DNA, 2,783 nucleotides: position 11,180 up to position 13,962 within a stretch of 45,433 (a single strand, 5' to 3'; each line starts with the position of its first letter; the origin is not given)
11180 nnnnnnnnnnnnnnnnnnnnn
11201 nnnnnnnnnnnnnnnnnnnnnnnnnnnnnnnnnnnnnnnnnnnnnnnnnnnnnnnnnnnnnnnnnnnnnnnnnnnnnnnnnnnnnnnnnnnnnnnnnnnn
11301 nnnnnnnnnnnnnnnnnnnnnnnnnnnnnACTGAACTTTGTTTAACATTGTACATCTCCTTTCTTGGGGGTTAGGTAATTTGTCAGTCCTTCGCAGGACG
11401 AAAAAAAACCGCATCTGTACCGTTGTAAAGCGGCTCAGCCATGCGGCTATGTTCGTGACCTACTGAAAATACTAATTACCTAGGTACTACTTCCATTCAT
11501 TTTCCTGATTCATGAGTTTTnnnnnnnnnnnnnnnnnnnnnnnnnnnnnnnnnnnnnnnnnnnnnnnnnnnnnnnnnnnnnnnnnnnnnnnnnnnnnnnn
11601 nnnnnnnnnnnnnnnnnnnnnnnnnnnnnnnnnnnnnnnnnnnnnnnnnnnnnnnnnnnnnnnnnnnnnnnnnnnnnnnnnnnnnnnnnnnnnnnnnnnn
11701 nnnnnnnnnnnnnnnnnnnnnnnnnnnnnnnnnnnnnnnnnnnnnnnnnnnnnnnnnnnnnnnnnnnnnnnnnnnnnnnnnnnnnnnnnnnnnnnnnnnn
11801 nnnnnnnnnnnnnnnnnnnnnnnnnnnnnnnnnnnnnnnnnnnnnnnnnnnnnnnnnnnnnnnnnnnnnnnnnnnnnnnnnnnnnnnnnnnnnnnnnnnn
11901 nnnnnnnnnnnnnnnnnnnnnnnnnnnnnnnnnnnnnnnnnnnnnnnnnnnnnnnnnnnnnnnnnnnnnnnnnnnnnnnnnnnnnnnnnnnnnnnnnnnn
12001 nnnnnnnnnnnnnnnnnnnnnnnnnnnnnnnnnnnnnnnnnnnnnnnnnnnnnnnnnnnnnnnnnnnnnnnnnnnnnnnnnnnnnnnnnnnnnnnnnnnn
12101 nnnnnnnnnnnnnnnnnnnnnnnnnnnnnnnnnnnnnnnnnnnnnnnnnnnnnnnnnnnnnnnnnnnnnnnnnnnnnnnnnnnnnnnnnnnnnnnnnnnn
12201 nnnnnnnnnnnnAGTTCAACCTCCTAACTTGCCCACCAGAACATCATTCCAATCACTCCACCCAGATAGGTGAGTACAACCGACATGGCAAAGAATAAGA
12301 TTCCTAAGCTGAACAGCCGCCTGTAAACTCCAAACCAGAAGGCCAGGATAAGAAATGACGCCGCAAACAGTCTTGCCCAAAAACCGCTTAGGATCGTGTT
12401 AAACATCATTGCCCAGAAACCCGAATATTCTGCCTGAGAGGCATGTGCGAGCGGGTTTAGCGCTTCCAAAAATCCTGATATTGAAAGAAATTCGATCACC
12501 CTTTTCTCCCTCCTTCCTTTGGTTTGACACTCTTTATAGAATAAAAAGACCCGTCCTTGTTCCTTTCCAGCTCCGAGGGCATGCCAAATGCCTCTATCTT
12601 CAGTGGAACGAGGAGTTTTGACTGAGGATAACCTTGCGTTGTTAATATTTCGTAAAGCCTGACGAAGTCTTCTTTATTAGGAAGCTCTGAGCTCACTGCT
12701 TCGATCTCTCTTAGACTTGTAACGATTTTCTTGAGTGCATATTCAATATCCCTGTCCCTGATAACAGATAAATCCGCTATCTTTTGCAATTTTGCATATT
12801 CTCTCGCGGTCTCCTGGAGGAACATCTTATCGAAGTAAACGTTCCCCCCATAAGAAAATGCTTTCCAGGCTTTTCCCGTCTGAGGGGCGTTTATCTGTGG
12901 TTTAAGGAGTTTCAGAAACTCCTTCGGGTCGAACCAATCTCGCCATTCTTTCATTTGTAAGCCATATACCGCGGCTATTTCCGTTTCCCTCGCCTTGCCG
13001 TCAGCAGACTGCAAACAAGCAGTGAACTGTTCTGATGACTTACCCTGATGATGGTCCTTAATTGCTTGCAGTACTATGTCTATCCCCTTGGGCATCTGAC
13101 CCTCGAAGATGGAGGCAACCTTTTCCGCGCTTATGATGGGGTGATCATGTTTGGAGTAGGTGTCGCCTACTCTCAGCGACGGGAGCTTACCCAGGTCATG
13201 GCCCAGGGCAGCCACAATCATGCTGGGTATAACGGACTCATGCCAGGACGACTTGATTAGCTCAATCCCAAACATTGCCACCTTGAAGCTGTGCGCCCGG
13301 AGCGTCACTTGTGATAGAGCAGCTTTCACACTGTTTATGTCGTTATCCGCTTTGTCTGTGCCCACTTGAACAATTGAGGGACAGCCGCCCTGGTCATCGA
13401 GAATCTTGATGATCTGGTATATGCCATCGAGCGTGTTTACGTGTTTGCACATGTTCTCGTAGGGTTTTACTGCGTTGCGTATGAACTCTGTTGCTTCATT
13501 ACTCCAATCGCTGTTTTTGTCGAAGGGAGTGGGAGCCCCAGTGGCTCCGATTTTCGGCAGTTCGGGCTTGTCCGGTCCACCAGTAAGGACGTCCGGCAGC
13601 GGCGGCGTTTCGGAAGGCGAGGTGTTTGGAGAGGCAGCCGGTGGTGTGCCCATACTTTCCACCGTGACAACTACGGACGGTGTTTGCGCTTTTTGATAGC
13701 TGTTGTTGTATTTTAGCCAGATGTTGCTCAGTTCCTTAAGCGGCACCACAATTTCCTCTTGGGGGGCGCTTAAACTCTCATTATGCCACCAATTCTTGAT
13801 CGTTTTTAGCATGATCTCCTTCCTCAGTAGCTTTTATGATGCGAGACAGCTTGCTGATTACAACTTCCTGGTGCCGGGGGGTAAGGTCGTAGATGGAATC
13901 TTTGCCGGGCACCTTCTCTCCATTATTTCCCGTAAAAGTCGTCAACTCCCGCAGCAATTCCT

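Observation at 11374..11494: Dispersed ~122-bp non-coding element present twice, upstream of ssb and of the primase-like gene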

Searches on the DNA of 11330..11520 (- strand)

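Call 13: search_dna_similar(query=window:11374-11494:-, collection=plasmids, mode=distant, max_evalue=0.01, max_rows=30)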
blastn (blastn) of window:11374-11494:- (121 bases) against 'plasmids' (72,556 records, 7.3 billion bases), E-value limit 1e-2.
No match.

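Call 53: search_rna_families(source=window, start=11330, end=11520, threshold=evalue, max_evalue=10)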
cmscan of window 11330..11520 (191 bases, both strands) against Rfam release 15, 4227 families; matches with E-value up to 10: 2.
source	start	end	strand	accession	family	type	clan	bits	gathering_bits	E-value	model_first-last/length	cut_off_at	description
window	11395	11520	-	RF00007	U12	Gene; snRNA; splicing;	CL00006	14.8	53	0.6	7-151/151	5'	U12 minor spliceosomal RNA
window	11346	11376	-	RF03012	Mu-gpT-DE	Gene; sRNA;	-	13.9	49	0.8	1-53/53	no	Mu-gpT-DE RNA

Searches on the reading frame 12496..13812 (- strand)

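Call 7: search_protein_families(library=pfam, proteins=[window:12496-13812:-])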
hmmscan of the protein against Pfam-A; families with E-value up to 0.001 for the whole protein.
window:12496-13812:- (438 aa): 1 family
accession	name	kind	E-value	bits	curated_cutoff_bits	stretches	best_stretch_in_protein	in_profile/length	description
PF01966.28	HD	-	2.6e-06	28.1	22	1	174-261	4-92/116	HD domain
